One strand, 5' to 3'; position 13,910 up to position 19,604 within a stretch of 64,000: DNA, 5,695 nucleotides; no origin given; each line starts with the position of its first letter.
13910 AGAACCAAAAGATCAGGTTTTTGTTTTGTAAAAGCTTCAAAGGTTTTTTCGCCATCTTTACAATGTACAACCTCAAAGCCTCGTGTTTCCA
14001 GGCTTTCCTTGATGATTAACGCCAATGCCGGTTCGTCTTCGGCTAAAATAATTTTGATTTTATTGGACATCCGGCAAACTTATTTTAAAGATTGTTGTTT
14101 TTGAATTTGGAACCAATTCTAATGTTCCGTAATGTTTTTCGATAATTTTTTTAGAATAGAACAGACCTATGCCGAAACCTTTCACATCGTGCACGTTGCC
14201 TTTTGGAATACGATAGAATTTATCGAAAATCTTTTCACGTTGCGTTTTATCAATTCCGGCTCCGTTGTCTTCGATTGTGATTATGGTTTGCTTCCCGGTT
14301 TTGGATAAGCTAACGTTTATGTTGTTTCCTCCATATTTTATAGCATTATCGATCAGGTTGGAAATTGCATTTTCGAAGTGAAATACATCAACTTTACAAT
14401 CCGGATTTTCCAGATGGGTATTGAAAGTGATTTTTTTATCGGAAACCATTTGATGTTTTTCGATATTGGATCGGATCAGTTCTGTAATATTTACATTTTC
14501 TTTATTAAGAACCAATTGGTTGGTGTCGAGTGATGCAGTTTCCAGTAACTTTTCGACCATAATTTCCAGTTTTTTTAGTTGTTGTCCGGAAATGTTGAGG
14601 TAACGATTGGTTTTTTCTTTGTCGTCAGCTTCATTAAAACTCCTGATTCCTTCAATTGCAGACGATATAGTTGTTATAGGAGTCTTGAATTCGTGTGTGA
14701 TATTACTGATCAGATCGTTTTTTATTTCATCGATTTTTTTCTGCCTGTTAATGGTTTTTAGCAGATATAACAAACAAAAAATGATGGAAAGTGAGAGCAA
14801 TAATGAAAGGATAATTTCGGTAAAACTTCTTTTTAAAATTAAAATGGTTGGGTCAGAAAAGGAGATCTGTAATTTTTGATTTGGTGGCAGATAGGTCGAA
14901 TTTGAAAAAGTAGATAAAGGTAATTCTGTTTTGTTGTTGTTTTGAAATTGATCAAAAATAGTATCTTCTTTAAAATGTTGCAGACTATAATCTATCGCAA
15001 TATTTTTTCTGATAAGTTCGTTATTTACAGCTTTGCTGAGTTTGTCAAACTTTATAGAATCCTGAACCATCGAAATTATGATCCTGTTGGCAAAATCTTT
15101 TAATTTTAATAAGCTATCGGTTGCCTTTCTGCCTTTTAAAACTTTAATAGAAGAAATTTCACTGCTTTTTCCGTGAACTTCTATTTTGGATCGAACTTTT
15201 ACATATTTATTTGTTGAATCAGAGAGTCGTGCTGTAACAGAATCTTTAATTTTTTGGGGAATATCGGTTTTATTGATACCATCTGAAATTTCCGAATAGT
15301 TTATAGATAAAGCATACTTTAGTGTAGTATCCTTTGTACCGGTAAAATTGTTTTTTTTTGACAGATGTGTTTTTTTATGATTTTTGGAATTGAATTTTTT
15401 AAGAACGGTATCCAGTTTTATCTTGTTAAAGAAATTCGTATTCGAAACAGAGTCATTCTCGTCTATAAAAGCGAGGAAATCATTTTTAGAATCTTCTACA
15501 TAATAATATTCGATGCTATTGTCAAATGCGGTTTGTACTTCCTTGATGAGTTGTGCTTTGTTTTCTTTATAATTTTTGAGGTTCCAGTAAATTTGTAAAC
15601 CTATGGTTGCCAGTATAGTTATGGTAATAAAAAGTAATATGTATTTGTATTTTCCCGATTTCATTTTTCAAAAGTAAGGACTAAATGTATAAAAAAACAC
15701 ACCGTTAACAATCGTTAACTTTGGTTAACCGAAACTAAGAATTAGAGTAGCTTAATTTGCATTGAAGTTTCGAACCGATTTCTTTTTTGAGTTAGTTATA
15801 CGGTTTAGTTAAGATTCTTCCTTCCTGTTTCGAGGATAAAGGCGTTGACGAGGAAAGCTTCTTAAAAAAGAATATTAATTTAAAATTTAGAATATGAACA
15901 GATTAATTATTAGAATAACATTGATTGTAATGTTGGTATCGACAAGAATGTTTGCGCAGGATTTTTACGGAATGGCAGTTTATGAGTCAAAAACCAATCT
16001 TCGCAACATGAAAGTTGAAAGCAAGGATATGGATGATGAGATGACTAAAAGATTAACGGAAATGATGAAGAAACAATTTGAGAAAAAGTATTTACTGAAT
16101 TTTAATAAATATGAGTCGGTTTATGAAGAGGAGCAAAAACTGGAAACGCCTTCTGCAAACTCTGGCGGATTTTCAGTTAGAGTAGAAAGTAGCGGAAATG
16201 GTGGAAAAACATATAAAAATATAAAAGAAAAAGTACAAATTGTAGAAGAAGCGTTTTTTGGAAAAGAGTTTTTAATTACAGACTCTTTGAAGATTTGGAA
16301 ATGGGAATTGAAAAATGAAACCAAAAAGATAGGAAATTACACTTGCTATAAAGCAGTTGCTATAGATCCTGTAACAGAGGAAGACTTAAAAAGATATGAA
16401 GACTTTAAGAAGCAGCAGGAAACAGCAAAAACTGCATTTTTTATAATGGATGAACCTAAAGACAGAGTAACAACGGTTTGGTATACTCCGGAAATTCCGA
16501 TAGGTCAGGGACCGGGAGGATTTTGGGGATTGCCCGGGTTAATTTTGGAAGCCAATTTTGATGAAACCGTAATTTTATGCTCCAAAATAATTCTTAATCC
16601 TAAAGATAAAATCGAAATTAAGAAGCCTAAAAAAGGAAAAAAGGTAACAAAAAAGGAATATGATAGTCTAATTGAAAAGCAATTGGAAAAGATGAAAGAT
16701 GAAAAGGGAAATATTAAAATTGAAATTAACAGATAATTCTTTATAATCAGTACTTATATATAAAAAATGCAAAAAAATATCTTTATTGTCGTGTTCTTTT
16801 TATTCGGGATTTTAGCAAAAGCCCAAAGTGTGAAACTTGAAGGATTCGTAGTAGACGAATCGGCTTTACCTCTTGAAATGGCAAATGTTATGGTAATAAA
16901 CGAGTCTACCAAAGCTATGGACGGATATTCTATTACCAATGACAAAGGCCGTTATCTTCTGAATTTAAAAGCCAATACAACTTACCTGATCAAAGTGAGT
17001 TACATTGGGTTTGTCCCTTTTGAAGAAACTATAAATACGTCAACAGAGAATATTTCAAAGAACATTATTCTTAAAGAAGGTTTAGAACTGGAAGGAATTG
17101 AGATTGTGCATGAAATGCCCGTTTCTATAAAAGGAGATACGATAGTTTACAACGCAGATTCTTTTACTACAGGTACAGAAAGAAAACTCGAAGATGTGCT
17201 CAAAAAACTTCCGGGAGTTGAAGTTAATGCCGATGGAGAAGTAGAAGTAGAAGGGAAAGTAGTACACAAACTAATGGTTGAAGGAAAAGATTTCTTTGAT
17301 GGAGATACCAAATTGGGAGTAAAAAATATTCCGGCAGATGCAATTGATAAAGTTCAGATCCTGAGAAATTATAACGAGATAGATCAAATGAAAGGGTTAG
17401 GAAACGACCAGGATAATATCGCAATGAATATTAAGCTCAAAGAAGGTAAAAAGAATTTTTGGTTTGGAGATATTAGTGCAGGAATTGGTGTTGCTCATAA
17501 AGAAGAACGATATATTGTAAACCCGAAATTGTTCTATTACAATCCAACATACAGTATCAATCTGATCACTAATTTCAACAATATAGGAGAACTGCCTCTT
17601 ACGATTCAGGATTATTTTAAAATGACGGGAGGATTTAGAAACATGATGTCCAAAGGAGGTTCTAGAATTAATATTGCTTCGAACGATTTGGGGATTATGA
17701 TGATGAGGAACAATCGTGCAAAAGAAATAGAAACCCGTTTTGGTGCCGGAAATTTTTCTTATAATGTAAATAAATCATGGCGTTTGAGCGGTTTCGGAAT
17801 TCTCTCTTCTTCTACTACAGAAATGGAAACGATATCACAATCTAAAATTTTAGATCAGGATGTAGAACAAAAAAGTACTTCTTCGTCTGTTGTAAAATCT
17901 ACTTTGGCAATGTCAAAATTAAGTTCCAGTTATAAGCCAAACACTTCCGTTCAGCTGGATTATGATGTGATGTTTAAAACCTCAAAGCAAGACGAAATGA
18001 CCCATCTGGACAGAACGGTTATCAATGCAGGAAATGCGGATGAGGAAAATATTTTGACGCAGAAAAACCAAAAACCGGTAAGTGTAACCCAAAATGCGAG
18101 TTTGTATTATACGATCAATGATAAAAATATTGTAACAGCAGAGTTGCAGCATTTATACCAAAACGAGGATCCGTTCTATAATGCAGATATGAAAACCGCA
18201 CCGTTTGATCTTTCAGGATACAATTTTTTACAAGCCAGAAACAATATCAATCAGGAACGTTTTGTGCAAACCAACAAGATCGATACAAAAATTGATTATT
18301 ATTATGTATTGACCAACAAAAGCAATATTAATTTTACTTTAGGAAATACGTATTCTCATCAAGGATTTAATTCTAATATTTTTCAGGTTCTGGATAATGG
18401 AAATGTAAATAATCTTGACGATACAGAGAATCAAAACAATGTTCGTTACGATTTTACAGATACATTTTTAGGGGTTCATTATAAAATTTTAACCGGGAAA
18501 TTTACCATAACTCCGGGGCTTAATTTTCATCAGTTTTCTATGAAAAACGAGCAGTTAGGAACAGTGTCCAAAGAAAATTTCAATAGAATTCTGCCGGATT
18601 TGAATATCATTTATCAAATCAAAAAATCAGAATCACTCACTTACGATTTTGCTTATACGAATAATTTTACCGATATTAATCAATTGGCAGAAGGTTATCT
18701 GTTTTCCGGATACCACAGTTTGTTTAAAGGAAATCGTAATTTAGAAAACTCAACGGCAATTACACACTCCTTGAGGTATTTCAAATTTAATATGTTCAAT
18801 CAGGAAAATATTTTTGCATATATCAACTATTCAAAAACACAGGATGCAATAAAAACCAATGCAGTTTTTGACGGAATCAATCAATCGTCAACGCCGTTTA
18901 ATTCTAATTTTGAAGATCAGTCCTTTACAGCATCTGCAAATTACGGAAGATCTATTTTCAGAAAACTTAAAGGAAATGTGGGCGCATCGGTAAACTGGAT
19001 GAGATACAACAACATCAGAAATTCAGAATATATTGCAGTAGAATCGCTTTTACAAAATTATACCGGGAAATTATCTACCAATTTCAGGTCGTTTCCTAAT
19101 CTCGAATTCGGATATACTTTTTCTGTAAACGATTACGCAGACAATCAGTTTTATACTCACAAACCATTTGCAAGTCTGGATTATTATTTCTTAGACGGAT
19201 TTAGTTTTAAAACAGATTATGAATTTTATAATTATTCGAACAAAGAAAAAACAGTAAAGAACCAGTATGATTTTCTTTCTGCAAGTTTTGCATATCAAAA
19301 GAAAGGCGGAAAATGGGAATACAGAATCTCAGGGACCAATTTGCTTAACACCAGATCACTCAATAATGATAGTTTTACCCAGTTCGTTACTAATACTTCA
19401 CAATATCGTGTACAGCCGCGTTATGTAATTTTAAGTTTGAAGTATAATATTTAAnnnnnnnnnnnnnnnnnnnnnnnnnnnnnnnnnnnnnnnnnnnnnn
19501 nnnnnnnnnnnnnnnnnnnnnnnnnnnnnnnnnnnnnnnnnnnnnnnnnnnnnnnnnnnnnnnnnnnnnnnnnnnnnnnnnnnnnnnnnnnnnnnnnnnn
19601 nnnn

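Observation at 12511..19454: GLPGLI - two-component system - GLPGLI - outer-membrane barrel module of unknown function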

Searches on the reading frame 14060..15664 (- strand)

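Call 3: search_protein_families(library=pfam, proteins=[window:14060-15664:-], max_evalue=0.01)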
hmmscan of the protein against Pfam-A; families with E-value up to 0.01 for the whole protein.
window:14060-15664:- (534 aa): 3 families
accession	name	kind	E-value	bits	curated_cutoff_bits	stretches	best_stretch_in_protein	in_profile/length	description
PF02518.31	HATPase_c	-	1.7e-21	77.2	26.4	1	429-532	5-109/111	Histidine kinase-, DNA gyrase B-, and HSP90-like ATPase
PF00512.31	HisKA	-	2e-10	41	26.9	1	315-381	2-65/66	His Kinase A (phospho-acceptor) domain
PF13589.12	HATPase_c_3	-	5.3e-08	33.4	25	1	430-504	3-80/137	Histidine kinase-, DNA gyrase B-, and HSP90-like ATPase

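Call 4: search_protein_families(library=ncbifam, proteins=[window:14060-15664:-], max_evalue=0.01)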
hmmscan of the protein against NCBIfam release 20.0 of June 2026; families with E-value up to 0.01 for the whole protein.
window:14060-15664:- (534 aa): 72 families (the best 25 are shown)
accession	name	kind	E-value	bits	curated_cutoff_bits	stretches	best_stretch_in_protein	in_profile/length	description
NF033092.0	HK_WalK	equivalog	5.3e-44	150.8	725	1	294-531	351-593/594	cell wall metabolism sensor histidine kinase WalK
TIGR02966.1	phoR_proteo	equivalog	3.2e-42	144.8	334.2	1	299-518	98-320/333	phosphate regulon sensor histidine kinase PhoR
NF046044.1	PnpS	equivalog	7.4e-41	140.4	400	1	295-531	150-390/390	two-component system histidine kinase PnpS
NF008312.0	PRK11100.1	equivalog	7.4e-36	124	356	1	317-522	258-463/477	two-component system sensor histidine kinase CreC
NF006800.0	PRK09303.1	equivalog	1.7e-32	112.8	342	1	313-531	149-376/383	histidine kinase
NF041735.1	hist_kin_RppB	equivalog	5.9e-32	111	400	1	319-531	220-438/438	two-component system sensor histidine kinase RppB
NF033091.0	HK_VanS_ACDEFG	equivalog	1.1e-31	110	400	1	304-531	63-293/293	vancomycin resistance histidine kinase VanS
NF007898.0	PRK10604.1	equivalog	6.7e-31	107.9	478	1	315-518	212-408/433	two-component system sensor histidine kinase RstB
NF047874.1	MASE3_PAS_HK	subfamily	2.1e-29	102.8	560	1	248-531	334-624/655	MASE3 domain-containing sensor histidine kinase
NF040691.1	MtrAB_MtrB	equivalog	8.4e-28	97.6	450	1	303-532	259-492/507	MtrAB system histidine kinase MtrB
NF012226.0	AdeS_HK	equivalog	2.7e-27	95.9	500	1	319-531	140-352/353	two-component sensor histidine kinase AdeS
TIGR01386.1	cztS_silS_copS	subfamily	3.5e-27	95.5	292.55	1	320-531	246-457/457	heavy metal sensor histidine kinase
NF045595.1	HK_scytonemin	equivalog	3.5e-27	95.1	865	1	302-531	402-634/637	scytonemin biosynthesis sensor histidine kinase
NF007007.0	PRK09470.1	equivalog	5.3e-27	94.8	486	1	313-515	243-441/463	envelope stress sensor histidine kinase CpxA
NF008235.0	PRK11006.1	equivalog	2.7e-26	92.4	390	1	298-531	187-422/431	phosphate regulon sensor histidine kinase PhoR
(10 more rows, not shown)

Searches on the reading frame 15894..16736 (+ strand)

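Call 3: search_protein_families(library=pfam, proteins=[window:15894-16736:+], max_evalue=0.01)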
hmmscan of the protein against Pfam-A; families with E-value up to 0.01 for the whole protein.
window:15894-16736:+ (280 aa): 2 families
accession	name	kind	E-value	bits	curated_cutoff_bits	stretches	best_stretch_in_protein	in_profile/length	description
PF09697.16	Porph_ging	-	1.2e-26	93.6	25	1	137-219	1-81/81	Protein of unknown function (Porph_ging)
PF22252.2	PNGase_F-II_N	-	0.00013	22.1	27.6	0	129-156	70-99/173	N-glycanase peptide, N-terminal domain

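Call 4: search_protein_families(library=ncbifam, proteins=[window:15894-16736:+], max_evalue=0.01)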
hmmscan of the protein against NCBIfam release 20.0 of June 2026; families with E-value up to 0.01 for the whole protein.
window:15894-16736:+ (280 aa): 1 family
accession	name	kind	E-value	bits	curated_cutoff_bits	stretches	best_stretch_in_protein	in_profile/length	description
TIGR01200.1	GLPGLI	subfamily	1.5e-50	172.1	50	1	8-262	4-227/229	GLPGLI family protein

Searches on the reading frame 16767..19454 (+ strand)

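Call 3: search_protein_families(library=pfam, proteins=[window:16767-19454:+], max_evalue=0.01)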
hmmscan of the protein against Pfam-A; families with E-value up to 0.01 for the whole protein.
window:16767-19454:+ (895 aa): 2 families
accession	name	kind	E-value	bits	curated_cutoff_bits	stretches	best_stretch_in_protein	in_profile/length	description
PF13620.12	CarboxypepD_reg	-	5.9e-10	39.8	32.3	1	24-90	2-68/82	Carboxypeptidase regulatory-like domain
PF13715.12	CarbopepD_reg_2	-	1.8e-09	38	32.2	1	25-105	2-79/88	CarboxypepD_reg-like domain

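Call 4: search_protein_families(library=ncbifam, proteins=[window:16767-19454:+], max_evalue=0.01)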
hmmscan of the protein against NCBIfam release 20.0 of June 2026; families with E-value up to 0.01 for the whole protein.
window:16767-19454:+ (895 aa): 0 families
